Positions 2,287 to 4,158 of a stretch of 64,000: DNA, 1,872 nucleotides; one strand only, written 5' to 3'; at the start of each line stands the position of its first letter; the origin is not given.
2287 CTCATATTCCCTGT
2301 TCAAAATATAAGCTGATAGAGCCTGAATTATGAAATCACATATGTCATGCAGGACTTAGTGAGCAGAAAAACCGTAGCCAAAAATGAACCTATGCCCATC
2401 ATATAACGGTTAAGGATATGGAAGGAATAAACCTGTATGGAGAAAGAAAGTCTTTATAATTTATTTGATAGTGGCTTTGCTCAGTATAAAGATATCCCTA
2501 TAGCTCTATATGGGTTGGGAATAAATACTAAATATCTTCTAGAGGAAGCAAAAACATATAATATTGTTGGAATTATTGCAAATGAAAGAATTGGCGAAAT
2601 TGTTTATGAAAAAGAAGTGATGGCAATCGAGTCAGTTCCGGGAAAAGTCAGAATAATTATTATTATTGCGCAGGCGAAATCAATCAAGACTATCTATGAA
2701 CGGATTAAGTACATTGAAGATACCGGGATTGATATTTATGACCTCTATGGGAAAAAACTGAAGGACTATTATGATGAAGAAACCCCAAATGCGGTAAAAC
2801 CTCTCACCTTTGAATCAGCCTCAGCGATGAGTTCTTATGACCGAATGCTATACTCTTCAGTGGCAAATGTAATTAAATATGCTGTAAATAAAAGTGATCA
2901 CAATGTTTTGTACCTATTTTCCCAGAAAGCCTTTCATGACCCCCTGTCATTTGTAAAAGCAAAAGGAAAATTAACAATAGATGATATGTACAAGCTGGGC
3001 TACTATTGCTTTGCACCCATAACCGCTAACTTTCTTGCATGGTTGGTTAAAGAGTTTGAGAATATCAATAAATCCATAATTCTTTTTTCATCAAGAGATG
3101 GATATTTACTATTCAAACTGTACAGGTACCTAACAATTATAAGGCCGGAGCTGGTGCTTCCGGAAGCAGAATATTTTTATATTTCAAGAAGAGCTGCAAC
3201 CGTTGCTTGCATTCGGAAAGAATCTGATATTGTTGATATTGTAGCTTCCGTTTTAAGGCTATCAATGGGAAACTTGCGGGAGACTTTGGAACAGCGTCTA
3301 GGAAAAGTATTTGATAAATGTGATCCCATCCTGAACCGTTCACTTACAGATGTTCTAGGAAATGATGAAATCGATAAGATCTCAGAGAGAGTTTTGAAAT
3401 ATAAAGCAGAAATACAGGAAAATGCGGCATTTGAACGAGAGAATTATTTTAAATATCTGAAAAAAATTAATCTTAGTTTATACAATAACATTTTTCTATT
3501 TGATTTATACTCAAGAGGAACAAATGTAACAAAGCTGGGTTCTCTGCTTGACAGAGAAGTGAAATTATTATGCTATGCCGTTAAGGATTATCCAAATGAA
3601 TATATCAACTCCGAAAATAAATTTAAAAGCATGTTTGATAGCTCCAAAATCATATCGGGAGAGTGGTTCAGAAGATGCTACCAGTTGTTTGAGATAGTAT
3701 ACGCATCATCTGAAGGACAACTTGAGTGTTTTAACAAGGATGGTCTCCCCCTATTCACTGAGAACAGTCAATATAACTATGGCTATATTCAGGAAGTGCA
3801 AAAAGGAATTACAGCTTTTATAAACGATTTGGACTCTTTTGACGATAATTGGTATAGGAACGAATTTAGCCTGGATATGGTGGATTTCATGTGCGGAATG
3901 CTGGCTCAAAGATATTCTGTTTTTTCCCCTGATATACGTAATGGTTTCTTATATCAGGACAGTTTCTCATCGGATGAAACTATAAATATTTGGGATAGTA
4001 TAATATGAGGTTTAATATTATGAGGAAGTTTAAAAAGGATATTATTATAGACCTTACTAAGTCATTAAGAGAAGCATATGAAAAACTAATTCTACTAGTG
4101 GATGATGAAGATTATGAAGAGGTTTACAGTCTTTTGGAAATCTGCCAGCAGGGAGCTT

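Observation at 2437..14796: Unrecognised ~330-aa 'RDG' module present in three multidomain paralogues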

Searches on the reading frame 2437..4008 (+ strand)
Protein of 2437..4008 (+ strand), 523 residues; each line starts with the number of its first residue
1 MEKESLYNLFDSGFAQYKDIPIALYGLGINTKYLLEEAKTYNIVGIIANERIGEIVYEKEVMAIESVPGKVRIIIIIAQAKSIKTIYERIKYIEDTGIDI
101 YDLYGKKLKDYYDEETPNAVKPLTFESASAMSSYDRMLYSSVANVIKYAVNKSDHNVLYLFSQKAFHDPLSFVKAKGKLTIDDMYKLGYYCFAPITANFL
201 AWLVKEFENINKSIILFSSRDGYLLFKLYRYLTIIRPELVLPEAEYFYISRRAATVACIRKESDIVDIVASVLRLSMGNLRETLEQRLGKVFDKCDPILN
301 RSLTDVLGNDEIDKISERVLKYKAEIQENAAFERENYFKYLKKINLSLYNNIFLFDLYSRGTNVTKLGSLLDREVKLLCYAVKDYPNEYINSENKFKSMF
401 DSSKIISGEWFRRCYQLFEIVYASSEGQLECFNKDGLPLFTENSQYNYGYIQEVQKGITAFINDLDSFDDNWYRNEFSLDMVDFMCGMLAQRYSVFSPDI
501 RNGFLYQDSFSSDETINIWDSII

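Call 3: search_protein_families(library=pfam, proteins=[window:2437-4008:+], max_evalue=0.01)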
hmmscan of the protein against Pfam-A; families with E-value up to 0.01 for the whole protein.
window:2437-4008:+ (523 aa): 0 families

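Call 4: search_protein_families(library=ncbifam, proteins=[window:2437-4008:+], max_evalue=0.01)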
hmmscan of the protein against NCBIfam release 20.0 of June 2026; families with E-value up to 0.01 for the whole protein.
window:2437-4008:+ (523 aa): 0 families

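Call 16: list_cluster_members(proteins=[window:2437-4005:+, window:7759-9918:+, window:7747-9918:+, window:11578-14793:+, window:4005-6530:+, P0018, P0035, P0036, P0055, P0050])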
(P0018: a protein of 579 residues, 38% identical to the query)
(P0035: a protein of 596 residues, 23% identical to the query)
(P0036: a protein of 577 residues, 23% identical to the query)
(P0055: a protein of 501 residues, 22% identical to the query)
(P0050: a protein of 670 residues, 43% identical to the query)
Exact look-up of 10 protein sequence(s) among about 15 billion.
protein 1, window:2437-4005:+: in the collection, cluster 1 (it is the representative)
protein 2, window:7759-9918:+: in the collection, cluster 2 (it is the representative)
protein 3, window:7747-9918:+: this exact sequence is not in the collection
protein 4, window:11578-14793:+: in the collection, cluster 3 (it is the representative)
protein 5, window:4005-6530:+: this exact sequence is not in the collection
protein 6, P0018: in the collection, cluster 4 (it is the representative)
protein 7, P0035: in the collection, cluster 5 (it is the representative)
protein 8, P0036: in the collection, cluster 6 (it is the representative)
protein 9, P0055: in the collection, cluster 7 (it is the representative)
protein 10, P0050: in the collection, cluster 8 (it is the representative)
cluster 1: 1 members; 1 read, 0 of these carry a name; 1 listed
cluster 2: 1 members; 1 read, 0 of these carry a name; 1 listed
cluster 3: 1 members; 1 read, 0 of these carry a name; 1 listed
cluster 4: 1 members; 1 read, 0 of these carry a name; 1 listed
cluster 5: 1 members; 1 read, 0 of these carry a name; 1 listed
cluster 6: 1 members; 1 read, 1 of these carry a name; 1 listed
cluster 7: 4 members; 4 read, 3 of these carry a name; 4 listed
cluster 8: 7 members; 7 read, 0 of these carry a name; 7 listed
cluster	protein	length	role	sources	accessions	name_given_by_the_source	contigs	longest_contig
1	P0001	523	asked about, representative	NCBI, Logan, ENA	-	-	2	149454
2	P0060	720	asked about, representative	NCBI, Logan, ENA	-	-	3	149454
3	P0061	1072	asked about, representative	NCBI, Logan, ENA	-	-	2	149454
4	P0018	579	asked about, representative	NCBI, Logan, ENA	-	-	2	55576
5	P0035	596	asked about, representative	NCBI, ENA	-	-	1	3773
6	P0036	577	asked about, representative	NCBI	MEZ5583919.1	MAG: hypothetical protein R3F37_15330 [Candidatus Competibacteraceae bacterium]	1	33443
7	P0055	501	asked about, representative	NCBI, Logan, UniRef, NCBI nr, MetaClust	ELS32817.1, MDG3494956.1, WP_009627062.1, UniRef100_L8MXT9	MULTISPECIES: hypothetical protein [Pseudanabaena] | Uncharacterized protein n=2 Tax=Pseudanabaena TaxID=1152 RepID=L8MXT9_9CYAN | status=active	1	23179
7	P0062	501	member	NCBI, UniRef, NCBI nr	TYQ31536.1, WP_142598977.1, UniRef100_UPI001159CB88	hypothetical protein [Pseudanabaena sp. UWO310] | hypothetical protein n=1 Tax=Pseudanabaena sp. UWO310 TaxID=2480795 RepID=UPI001159CB88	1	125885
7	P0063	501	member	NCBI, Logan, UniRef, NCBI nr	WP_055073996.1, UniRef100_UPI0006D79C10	hypothetical protein [Pseudanabaena sp. 'Roaring Creek'] | hypothetical protein n=1 Tax=Pseudanabaena sp. 'Roaring Creek' TaxID=1681830 ...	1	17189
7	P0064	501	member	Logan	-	-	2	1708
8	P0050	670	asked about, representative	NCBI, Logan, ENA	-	-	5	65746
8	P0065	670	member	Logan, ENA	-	-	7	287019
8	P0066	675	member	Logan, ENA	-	-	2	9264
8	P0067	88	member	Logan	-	-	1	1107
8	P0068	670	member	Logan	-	-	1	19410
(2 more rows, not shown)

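Call 64: find_encoding_contigs(protein=window:2437-4008:+, flank=10000, max_places=2)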
Protein window:2437-4008:+ (523 aa): no gene with exactly this product is on record in the collection.
